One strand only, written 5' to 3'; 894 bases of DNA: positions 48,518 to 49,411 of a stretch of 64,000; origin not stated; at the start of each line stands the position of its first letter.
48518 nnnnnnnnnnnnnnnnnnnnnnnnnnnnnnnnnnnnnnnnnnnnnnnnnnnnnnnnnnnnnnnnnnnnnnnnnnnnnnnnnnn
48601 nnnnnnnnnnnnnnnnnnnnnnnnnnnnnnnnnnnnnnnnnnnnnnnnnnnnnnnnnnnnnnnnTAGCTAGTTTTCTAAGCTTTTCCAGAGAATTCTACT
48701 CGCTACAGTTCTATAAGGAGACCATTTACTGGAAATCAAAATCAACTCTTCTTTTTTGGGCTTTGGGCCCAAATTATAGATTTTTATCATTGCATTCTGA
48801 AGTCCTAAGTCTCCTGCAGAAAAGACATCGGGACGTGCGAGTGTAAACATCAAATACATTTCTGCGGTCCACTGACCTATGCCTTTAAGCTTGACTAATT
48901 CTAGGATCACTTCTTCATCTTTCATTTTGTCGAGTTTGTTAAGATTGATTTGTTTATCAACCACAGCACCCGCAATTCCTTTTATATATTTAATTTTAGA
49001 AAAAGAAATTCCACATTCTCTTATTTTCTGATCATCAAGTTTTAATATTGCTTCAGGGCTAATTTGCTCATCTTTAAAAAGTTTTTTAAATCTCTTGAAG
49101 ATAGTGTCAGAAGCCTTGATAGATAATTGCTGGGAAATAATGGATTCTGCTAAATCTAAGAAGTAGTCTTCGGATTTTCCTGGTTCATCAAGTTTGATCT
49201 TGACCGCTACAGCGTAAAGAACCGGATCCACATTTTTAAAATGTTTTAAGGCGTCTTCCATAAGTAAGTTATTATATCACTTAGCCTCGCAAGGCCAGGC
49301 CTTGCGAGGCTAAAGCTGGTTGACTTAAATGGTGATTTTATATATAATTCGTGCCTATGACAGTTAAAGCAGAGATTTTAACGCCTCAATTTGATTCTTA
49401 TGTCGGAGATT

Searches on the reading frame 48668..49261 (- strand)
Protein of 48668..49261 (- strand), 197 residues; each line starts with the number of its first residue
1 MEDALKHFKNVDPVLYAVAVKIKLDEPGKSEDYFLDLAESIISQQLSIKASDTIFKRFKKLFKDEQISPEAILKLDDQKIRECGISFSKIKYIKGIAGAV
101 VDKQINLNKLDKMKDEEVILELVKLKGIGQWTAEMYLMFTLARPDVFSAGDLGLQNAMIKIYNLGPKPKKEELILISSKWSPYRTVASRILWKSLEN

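Call 49: search_protein_families(library=pfam, proteins=[window:48668-49261:-], max_evalue=0.00001)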
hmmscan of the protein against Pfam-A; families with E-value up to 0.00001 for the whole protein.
window:48668-49261:- (197 aa): 1 family
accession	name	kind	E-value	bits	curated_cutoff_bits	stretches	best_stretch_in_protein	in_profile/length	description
PF00730.31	HhH-GPD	-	9e-19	68.2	26.2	1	40-179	3-104/108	HhH-GPD superfamily base excision DNA repair protein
